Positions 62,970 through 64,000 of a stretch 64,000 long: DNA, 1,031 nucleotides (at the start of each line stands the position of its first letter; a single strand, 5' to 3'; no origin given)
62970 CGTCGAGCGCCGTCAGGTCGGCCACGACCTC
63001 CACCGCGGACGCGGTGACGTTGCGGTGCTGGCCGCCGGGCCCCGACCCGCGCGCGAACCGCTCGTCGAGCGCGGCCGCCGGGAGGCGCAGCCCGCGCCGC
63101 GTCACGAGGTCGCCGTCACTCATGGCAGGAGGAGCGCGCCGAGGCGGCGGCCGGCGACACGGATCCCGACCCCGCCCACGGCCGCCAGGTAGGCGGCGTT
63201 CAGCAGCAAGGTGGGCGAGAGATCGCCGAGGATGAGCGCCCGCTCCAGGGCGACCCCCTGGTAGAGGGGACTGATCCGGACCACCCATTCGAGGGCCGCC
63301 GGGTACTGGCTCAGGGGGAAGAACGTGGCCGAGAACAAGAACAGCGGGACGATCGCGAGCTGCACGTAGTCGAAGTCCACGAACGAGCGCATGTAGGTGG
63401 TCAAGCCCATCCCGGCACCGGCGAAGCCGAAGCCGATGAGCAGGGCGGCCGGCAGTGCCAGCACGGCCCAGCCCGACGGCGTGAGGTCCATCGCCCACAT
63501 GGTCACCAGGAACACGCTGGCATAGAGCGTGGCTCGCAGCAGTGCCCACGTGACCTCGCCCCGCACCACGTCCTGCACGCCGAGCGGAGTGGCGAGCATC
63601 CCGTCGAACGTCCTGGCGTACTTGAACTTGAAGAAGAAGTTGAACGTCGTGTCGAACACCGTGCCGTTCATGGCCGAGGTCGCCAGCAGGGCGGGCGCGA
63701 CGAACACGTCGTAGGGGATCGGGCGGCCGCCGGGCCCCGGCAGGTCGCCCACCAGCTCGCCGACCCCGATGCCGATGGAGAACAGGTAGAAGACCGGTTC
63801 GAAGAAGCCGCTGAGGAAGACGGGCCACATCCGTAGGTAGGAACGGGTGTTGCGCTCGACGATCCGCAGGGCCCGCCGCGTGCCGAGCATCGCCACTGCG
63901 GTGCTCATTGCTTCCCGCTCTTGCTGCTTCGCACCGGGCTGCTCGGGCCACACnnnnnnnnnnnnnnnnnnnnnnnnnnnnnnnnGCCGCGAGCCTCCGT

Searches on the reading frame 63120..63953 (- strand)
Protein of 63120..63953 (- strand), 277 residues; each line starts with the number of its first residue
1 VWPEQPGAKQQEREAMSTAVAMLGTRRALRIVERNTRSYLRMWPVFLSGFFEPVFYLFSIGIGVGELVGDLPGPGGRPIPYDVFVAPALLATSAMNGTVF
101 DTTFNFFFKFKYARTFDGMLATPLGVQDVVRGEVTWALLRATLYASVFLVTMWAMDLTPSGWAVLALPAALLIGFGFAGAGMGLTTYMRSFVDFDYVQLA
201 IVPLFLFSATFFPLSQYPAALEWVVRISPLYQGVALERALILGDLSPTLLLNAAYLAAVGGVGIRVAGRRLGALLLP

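Call 56: find_encoding_contigs(protein=window:63120-63908:-, flank=3000, max_places=4)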
Protein window:63120-63908:- (262 aa): no gene with exactly this product is on record in the collection.

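Call 57: find_encoding_contigs(protein=window:63120-63953:-, flank=3000, max_places=4)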
Protein window:63120-63953:- (277 aa): no gene with exactly this product is on record in the collection.

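Call 80: find_homologous_proteins(query=window:63120-63908:-, max_evalue=1e-30)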
Query window:63120-63908:- (262 aa): 7757 proteins with E <= 1e-30 among 8000 candidates; the best 120 are listed.
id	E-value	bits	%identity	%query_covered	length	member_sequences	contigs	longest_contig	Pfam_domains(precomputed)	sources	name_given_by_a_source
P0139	1.5e-161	554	99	100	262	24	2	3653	PF01061.30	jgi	jgi:lipooligosaccharide transport system permease protein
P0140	3.0e-161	553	99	100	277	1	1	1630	PF01061.30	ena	-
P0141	6.4e-153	526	92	100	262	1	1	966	PF01061.30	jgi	jgi:lipooligosaccharide transport system permease protein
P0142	3.6e-151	520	91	100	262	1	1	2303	PF01061.30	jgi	jgi:lipooligosaccharide transport system permease protein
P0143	2.3e-147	508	92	98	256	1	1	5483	PF01061.30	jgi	jgi:lipooligosaccharide transport system permease protein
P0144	2.8e-145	501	91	98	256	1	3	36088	PF01061.30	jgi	jgi:lipooligosaccharide transport system permease protein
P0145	9.5e-145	499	86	100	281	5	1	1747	PF01061.30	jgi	jgi:lipooligosaccharide transport system permease protein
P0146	4.9e-144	497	86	100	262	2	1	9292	PF01061.30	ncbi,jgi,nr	ncbi:MAG TPA: ABC transporter permease [Acidimicrobiales bacterium]|nr:ABC transporter permease [Aci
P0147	1.2e-143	495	86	100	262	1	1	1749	PF01061.30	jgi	jgi:lipooligosaccharide transport system permease protein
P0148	1.4e-143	495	86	100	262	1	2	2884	PF01061.30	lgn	-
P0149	1.4e-143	495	86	100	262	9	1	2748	PF01061.30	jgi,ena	-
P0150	3.6e-143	494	86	100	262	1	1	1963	PF01061.30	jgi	jgi:lipooligosaccharide transport system permease protein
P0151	5.7e-143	493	85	100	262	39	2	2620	PF01061.30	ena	-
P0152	6.3e-143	493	85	100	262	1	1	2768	PF01061.30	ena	-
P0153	7.1e-143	493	85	100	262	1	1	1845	PF01061.30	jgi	jgi:lipooligosaccharide transport system permease protein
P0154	8.7e-143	493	87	100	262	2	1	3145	PF01061.30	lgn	-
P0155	1.4e-142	492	85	100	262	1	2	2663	PF01061.30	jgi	jgi:lipooligosaccharide transport system permease protein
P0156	1.7e-142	492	85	100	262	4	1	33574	PF01061.30,PF12698.14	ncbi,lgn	-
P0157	3.2e-139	481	84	100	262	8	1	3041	PF01061.30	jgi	jgi:lipooligosaccharide transport system permease protein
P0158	2.3e-138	478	84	99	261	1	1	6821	PF01061.30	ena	-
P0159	1.4e-135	469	81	99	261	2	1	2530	PF01061.30,PF12698.14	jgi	jgi:lipooligosaccharide transport system permease protein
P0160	3.7e-135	468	82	99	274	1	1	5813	PF01061.30,PF12698.14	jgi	jgi:lipooligosaccharide transport system permease protein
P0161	2.4e-133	462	82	99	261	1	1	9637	PF01061.30,PF12698.14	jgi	jgi:lipooligosaccharide transport system permease protein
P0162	2.2e-132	458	81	99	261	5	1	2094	PF01061.30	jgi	jgi:lipooligosaccharide transport system permease protein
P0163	3.4e-131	455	80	100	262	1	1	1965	PF01061.30,PF12698.14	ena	-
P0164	3.1e-130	451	78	100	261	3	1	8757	PF01061.30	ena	-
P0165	1.3e-129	449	77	100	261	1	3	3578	PF01061.30,PF12698.14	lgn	-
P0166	6.6e-129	447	80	100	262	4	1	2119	PF01061.30,PF12698.14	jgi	jgi:lipooligosaccharide transport system permease protein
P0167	7.7e-129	447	78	100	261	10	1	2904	PF01061.30,PF12698.14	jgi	-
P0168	1.3e-128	446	77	100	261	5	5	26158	PF01061.30,PF12698.14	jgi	jgi:lipooligosaccharide transport system permease protein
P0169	1.7e-128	446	77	100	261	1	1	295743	PF01061.30,PF12698.14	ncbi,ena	-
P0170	1.8e-127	442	78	100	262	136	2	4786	PF01061.30,PF12698.14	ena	-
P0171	6.4e-127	441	76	100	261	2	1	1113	PF01061.30,PF12698.14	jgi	jgi:lipooligosaccharide transport system permease protein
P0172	2.2e-126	439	76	100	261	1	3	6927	PF01061.30,PF12698.14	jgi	jgi:lipooligosaccharide transport system permease protein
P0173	2.4e-126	439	76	99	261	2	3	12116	PF01061.30,PF12698.14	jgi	jgi:lipooligosaccharide transport system permease protein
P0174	2.8e-126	438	79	100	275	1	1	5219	PF01061.30,PF12698.14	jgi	jgi:lipooligosaccharide transport system permease protein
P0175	3.9e-126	438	76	100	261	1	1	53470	PF01061.30,PF12698.14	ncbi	ncbi:MAG TPA: ABC transporter permease [Acidimicrobiales bacterium]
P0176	4.5e-126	438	76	100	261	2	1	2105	PF01061.30,PF12698.14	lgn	-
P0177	5.4e-126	438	74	100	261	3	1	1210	PF01061.30,PF12698.14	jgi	jgi:lipooligosaccharide transport system permease protein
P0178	8.6e-126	437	78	100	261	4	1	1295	PF01061.30,PF12698.14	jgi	jgi:lipooligosaccharide transport system permease protein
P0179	1.1e-125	437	77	100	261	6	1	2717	PF01061.30,PF12698.14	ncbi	-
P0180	1.3e-125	436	78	100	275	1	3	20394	PF01061.30,PF12698.14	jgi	jgi:lipooligosaccharide transport system permease protein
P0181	2.1e-125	436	78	100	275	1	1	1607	PF01061.30,PF12698.14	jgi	jgi:lipooligosaccharide transport system permease protein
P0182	2.1e-125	436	78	100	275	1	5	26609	PF01061.30,PF12698.14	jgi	jgi:lipooligosaccharide transport system permease protein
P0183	2.3e-125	436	75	100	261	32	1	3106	PF01061.30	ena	-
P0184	4.2e-125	435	76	100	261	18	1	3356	PF01061.30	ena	-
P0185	6.5e-125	434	76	100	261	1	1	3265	PF01061.30,PF12698.14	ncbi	-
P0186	6.7e-125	434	74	100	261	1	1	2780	PF01061.30,PF12698.14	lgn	-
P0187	1.3e-124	433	78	100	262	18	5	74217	PF01061.30,PF12698.14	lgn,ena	-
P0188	2.2e-124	432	77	100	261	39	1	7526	PF01061.30,PF12698.14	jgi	-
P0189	5.7e-124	431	77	99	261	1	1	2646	PF01061.30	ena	-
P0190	8.2e-124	430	76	100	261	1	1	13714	PF01061.30,PF12698.14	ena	-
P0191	3.7e-123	428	74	100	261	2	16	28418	PF01061.30,PF12698.14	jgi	jgi:lipooligosaccharide transport system permease protein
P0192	3.8e-123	428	75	99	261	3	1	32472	PF01061.30,PF12698.14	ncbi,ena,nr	ncbi:MAG TPA: ABC transporter permease [Acidimicrobiales bacterium]|nr:ABC transporter permease [Aci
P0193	8.0e-123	427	74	100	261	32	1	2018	PF01061.30,PF12698.14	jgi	jgi:lipooligosaccharide transport system permease protein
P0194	1.0e-122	427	77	100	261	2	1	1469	PF01061.30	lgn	-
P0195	1.6e-122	426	80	94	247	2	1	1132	PF01061.30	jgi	jgi:lipooligosaccharide transport system permease protein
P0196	3.3e-121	422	67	96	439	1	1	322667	PF01061.30,PF12698.14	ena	-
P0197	1.1e-120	420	74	99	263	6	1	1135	PF01061.30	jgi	jgi:lipooligosaccharide transport system permease protein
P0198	1.3e-120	420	73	100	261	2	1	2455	PF01061.30,PF12698.14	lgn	-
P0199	2.5e-120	419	75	99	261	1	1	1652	PF01061.30,PF12698.14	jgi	jgi:lipooligosaccharide transport system permease protein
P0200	3.0e-120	419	75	99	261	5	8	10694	PF01061.30,PF12698.14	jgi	jgi:lipooligosaccharide transport system permease protein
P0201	6.2e-120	418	71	100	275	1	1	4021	PF01061.30,PF12698.14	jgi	jgi:lipooligosaccharide transport system permease protein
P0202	1.1e-119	417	73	100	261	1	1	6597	PF01061.30,PF12698.14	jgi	jgi:lipooligosaccharide transport system permease protein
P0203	1.9e-119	416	73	99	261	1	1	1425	PF01061.30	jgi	jgi:lipooligosaccharide transport system permease protein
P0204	2.1e-119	416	74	93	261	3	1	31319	PF01061.30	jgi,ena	jgi:lipooligosaccharide transport system permease protein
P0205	7.2e-119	414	77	100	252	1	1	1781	PF01061.30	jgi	jgi:lipooligosaccharide transport system permease protein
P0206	7.6e-119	414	74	99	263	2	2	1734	PF01061.30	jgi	jgi:lipooligosaccharide transport system permease protein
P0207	9.0e-119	414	73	100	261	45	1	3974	PF01061.30,PF12698.14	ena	-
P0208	1.2e-118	413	73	99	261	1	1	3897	PF01061.30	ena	-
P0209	1.4e-118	413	72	99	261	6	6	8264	PF01061.30,PF12698.14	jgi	jgi:lipooligosaccharide transport system permease protein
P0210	2.2e-118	413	72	99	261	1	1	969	PF01061.30,PF12698.14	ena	-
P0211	5.4e-118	411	72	99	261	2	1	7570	PF01061.30,PF12698.14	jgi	jgi:lipooligosaccharide transport system permease protein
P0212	6.7e-118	411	72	99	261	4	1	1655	PF01061.30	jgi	jgi:lipooligosaccharide transport system permease protein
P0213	7.3e-118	411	71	99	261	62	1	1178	PF01061.30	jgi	jgi:lipooligosaccharide transport system permease protein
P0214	8.4e-118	411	72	99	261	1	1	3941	PF01061.30,PF12698.14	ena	-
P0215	1.4e-117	410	73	99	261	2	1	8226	PF01061.30,PF12698.14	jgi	jgi:lipooligosaccharide transport system permease protein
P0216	1.4e-117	410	71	100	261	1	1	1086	PF01061.30,PF12698.14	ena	-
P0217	3.8e-117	409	72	99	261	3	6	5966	PF01061.30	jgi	jgi:lipooligosaccharide transport system permease protein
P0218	4.2e-117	408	71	100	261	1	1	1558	PF01061.30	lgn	-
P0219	4.5e-117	408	70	99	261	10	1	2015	PF01061.30,PF12698.14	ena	-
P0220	1.4e-116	407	71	100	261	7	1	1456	PF01061.30,PF12698.14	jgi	jgi:lipooligosaccharide transport system permease protein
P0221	3.3e-116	405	72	99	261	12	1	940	PF01061.30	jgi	jgi:lipooligosaccharide transport system permease protein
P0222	3.4e-116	405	72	99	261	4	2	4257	PF01061.30,PF12698.14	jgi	jgi:lipooligosaccharide transport system permease protein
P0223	3.7e-116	405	72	100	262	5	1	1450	PF01061.30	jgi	jgi:lipooligosaccharide transport system permease protein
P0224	4.4e-116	405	71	100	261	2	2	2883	PF01061.30,PF12698.14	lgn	-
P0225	4.5e-116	405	75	87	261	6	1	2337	PF01061.30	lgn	-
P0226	9.6e-116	404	71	99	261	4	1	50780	PF01061.30,PF12698.14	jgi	jgi:lipooligosaccharide transport system permease protein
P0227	1.2e-115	404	70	100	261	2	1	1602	PF01061.30,PF12698.14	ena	-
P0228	1.4e-115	403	73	99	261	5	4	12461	PF01061.30,PF12698.14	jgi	jgi:lipooligosaccharide transport system permease protein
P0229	4.0e-115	402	68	99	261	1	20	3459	PF01061.30,PF12698.14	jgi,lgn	-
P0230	4.9e-115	402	69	99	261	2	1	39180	PF01061.30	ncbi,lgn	ncbi:MAG TPA: ABC transporter permease [Acidimicrobiales bacterium]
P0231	1.2e-114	400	77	87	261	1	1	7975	PF01061.30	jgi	jgi:lipooligosaccharide transport system permease protein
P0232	2.0e-114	400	70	99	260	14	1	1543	PF01061.30,PF12698.14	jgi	jgi:lipooligosaccharide transport system permease protein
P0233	2.7e-114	399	65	100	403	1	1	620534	PF01061.30,PF12698.14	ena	-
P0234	2.9e-114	399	68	99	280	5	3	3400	PF01061.30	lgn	-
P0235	5.8e-114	398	68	100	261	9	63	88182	PF01061.30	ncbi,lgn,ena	-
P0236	5.8e-114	398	71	99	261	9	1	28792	PF01061.30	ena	-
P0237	8.3e-114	398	68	100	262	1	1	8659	PF01061.30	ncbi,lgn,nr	ncbi:MAG TPA: ABC transporter permease [Acidimicrobiales bacterium]|nr:ABC transporter permease [Aci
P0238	3.3e-113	396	68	100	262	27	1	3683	PF01061.30,PF12698.14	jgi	jgi:lipooligosaccharide transport system permease protein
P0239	5.8e-113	395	68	100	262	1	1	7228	PF01061.30,PF12698.14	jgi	jgi:lipooligosaccharide transport system permease protein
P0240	6.6e-113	395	70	99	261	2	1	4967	PF01061.30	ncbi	ncbi:MAG TPA: ABC transporter permease [Acidimicrobiales bacterium]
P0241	6.9e-113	395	71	99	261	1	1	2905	PF01061.30,PF12698.14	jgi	jgi:lipooligosaccharide transport system permease protein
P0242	8.7e-113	394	69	99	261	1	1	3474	PF01061.30,PF12698.14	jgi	jgi:lipooligosaccharide transport system permease protein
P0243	1.2e-112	394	77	90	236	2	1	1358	PF01061.30,PF12698.14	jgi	jgi:lipooligosaccharide transport system permease protein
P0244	1.5e-112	393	71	96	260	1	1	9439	PF01061.30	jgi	jgi:lipooligosaccharide transport system permease protein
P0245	1.6e-112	393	70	99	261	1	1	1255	PF01061.30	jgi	jgi:lipooligosaccharide transport system permease protein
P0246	1.6e-112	393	71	100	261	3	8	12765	PF01061.30,PF12698.14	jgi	jgi:lipooligosaccharide transport system permease protein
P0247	2.3e-112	393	71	98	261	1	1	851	PF01061.30,PF12698.14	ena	-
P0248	4.7e-112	392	72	99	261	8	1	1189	PF01061.30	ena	-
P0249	1.0e-111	391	69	99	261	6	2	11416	PF01061.30,PF12698.14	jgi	jgi:lipooligosaccharide transport system permease protein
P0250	5.5e-111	388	69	98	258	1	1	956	PF01061.30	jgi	jgi:lipooligosaccharide transport system permease protein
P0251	6.0e-111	388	68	99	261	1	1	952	PF01061.30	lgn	-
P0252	1.4e-110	387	68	100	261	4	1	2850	PF01061.30,PF12698.14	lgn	-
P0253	1.8e-110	387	70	99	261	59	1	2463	PF01061.30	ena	-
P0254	2.0e-110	387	66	100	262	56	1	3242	PF01061.30,PF12698.14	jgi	jgi:lipooligosaccharide transport system permease protein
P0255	3.8e-110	386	72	96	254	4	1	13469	PF01061.30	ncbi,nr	ncbi:MAG: ABC transporter permease [Actinomycetota bacterium]|nr:ABC transporter permease [Actinomyc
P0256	4.2e-110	385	69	100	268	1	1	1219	PF01061.30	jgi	jgi:lipooligosaccharide transport system permease protein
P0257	7.6e-110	385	70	96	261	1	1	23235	PF01061.30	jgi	jgi:lipooligosaccharide transport system permease protein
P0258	1.6e-109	384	69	98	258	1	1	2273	PF01061.30,PF12698.14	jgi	jgi:lipooligosaccharide transport system permease protein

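Call 81: find_encoding_contigs(protein=P0139, flank=1500, max_places=2)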
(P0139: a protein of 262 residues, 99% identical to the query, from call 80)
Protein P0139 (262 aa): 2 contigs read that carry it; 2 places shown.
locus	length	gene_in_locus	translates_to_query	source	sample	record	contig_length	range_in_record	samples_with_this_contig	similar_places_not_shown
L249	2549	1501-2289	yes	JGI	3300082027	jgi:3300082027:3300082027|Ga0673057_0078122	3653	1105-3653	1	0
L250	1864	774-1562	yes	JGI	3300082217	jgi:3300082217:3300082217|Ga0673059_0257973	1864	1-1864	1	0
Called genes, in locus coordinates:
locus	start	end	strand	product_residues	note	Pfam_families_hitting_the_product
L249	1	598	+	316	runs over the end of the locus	PF00005:ABC_tran, PF13304:AAA_21, PF27102:NodI_C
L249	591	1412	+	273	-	PF01061:ABC2_membrane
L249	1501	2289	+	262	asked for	PF01061:ABC2_membrane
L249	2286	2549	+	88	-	?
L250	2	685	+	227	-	PF01061:ABC2_membrane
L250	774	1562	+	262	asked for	PF01061:ABC2_membrane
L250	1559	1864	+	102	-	?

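Call 82: find_encoding_contigs(protein=P0144, flank=1500, max_places=2)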
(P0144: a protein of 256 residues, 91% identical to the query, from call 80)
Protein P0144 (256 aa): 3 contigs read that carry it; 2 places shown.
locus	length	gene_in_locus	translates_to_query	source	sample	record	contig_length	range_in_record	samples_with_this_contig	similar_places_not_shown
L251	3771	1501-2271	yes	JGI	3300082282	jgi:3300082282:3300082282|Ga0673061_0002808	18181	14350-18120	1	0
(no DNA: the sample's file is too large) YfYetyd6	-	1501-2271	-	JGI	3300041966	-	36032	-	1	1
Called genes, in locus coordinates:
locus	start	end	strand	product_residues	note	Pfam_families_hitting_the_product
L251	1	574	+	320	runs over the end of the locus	PF00005:ABC_tran, PF13304:AAA_21, PF27102:NodI_C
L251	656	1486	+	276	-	PF01061:ABC2_membrane, PF12698:ABC2_membrane_3 (weak)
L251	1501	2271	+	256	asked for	PF01061:ABC2_membrane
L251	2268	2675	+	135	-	PF00472:RF-1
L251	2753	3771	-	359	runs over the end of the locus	?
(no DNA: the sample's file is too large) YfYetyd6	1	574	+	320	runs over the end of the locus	PF00005:ABC_tran, PF13304:AAA_21, PF27102:NodI_C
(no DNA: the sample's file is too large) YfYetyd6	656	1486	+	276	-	PF01061:ABC2_membrane, PF12698:ABC2_membrane_3 (weak)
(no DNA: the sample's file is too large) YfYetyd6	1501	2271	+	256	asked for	PF01061:ABC2_membrane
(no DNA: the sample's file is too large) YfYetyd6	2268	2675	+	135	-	PF00472:RF-1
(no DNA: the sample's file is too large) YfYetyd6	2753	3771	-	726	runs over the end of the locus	PF03176:MMPL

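Call 83: find_encoding_contigs(protein=P0156, flank=1500, max_places=2)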
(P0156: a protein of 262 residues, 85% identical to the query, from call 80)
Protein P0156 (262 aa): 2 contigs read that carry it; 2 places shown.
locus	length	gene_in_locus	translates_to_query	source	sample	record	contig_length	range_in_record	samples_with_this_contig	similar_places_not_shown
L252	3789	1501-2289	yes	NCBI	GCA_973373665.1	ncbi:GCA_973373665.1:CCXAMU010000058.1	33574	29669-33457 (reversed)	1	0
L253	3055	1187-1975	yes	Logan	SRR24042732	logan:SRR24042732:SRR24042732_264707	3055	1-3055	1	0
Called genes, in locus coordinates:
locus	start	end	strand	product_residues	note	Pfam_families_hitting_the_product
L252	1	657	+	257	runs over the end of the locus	?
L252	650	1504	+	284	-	PF01061:ABC2_membrane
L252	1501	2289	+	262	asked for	PF01061:ABC2_membrane, PF12698:ABC2_membrane_3 (weak)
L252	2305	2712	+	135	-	PF00472:RF-1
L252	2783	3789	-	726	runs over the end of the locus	PF03176:MMPL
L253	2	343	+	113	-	?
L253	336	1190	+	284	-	PF01061:ABC2_membrane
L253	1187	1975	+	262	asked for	PF01061:ABC2_membrane, PF12698:ABC2_membrane_3 (weak)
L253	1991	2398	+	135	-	PF00472:RF-1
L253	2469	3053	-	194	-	?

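Call 84: find_encoding_contigs(protein=P0169, flank=1500, max_places=2)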
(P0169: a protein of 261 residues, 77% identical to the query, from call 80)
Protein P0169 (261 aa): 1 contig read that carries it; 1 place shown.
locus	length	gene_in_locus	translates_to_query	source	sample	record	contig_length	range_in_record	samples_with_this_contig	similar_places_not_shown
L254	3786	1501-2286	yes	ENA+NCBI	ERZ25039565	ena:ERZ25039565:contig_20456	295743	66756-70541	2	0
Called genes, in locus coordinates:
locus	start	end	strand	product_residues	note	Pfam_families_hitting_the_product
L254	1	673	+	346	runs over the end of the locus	-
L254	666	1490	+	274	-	PF01061:ABC2_membrane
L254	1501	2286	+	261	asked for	PF01061:ABC2_membrane, PF12698:ABC2_membrane_3 (weak)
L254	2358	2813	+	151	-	PF00472:RF-1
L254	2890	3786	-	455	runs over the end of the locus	PF00587:tRNA-synt_2b, PF03129:HGTP_anticodon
